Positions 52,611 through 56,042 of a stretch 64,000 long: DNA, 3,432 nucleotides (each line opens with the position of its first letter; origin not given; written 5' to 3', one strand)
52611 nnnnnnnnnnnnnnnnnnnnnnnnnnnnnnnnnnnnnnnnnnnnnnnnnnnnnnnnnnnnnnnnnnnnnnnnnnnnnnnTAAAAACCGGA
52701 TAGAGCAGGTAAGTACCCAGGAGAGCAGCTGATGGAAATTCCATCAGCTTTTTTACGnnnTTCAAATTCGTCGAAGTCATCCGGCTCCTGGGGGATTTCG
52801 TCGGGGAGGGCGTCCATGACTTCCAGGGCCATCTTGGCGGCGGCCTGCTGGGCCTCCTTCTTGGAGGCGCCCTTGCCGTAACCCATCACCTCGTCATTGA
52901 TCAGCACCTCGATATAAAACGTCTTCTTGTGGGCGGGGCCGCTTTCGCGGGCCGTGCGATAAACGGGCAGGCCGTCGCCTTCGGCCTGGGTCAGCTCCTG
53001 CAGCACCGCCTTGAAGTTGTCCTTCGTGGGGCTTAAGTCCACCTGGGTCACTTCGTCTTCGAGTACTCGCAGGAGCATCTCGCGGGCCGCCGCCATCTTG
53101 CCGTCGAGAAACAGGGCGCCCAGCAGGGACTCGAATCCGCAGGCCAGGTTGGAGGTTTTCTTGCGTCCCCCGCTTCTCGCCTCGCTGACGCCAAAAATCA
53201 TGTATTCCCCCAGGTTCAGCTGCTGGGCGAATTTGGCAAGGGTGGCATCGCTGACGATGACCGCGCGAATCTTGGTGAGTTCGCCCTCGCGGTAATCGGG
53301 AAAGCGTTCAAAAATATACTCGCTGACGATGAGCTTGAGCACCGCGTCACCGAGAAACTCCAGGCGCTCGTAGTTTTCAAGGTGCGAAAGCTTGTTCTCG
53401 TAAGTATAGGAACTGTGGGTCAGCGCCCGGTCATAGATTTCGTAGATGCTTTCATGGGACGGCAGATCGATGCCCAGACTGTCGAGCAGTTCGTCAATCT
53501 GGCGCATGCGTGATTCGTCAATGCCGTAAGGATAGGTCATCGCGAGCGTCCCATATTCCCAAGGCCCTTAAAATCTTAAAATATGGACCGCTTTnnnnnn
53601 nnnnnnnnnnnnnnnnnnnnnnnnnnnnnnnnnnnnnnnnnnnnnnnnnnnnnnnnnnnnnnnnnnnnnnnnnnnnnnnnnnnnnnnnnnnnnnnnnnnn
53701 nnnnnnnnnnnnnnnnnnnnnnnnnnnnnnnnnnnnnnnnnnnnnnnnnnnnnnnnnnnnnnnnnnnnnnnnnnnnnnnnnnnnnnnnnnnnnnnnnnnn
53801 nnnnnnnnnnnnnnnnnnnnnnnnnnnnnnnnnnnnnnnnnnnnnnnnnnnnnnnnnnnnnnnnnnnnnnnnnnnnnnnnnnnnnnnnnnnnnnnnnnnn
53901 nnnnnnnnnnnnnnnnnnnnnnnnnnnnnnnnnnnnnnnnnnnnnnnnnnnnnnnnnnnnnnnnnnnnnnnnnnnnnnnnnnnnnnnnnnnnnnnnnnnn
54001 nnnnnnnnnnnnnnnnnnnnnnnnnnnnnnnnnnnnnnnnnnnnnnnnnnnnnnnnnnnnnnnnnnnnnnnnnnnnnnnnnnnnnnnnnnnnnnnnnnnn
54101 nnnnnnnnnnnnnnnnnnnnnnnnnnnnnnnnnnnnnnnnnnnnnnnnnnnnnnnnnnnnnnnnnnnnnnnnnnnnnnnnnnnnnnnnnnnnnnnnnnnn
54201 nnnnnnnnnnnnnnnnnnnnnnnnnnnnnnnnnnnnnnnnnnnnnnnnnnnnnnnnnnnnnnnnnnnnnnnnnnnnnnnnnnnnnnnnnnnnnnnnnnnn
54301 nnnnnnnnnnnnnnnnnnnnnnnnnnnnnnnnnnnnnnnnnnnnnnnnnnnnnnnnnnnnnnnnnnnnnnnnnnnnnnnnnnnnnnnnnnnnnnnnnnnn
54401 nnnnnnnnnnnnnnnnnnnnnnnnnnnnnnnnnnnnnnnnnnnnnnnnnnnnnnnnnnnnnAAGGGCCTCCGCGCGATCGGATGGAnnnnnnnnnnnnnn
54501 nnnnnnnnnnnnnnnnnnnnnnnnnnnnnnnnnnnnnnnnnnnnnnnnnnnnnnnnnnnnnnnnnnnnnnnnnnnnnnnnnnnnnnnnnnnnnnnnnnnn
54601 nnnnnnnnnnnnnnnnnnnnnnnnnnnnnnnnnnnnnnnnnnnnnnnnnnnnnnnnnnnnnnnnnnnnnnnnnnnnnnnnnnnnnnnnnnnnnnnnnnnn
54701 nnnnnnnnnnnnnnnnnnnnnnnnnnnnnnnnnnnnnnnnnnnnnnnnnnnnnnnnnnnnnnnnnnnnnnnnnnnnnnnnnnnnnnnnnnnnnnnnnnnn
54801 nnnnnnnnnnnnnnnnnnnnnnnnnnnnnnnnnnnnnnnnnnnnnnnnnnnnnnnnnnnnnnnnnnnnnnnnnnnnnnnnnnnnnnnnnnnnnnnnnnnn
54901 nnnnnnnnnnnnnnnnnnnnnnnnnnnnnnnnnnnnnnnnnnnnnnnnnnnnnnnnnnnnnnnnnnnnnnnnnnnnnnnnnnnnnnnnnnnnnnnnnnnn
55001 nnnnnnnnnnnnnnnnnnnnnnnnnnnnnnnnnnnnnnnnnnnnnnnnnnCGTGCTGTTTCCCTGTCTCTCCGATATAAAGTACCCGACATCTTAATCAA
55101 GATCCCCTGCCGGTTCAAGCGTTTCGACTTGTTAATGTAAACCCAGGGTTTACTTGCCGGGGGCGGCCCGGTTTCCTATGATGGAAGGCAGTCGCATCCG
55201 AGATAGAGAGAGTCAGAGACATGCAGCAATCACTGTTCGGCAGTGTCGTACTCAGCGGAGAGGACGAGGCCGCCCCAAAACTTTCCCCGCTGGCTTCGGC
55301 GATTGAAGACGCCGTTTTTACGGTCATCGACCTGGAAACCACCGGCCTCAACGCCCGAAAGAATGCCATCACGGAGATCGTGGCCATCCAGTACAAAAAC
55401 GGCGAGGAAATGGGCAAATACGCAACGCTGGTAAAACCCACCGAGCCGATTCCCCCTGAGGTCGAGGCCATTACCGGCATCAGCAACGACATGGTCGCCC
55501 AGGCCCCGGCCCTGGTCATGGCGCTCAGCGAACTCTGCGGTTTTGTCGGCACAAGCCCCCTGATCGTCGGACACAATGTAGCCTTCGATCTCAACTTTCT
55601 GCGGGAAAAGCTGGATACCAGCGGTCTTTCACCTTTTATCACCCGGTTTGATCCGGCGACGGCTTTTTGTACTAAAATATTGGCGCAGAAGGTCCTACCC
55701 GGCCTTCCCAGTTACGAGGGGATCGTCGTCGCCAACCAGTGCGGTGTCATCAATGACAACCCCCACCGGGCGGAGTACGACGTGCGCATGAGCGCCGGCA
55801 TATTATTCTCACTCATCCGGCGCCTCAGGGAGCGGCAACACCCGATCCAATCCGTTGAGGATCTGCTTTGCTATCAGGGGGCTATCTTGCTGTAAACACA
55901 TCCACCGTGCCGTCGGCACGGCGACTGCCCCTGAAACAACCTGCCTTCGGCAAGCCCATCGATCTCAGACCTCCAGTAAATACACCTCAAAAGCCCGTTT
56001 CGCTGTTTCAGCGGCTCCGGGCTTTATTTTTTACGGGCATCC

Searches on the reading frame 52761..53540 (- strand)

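Call 108: search_protein_families(library=pfam, proteins=[window:52761-53540:-], max_evalue=0.001)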
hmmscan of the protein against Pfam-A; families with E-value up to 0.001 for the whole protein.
window:52761-53540:- (260 aa): 5 families
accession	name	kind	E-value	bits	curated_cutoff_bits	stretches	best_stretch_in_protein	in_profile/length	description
PF14622.11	Ribonucleas_3_3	-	2.2e-33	115.6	35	1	34-158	3-122/128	Ribonuclease-III-like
PF00636.31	Ribonuclease_3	-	1.7e-25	90.2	27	1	58-147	1-101/102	Ribonuclease III domain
PF00035.32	dsrm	-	6.1e-18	65.6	23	1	177-241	2-65/66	Double-stranded RNA binding motif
PF14709.13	DND1_DSRM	-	0.00027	21.6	25.7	0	177-241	4-78/80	double strand RNA binding domain from DEAD END PROTEIN 1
PF24995.1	DSRM_2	-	0.00052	20.9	27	0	204-242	41-77/79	dsRNA binding domain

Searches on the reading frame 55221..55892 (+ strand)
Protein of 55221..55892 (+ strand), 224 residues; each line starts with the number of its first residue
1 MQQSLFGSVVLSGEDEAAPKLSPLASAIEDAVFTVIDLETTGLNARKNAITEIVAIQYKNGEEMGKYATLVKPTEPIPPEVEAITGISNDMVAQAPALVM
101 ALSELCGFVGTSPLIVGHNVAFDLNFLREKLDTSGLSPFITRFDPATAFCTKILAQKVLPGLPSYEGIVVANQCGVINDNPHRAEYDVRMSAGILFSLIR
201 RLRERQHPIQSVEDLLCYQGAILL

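Call 108: search_protein_families(library=pfam, proteins=[window:55221-55892:+], max_evalue=0.001)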
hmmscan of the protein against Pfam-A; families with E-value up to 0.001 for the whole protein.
window:55221-55892:+ (224 aa): 2 families
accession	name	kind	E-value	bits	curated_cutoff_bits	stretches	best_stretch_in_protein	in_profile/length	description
PF00929.31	RNase_T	-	1.2e-27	97.9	24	1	35-194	2-163/164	Exonuclease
PF04857.26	CAF1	-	3.3e-05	23.8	24.2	0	19-58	8-50/320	CAF1 family ribonuclease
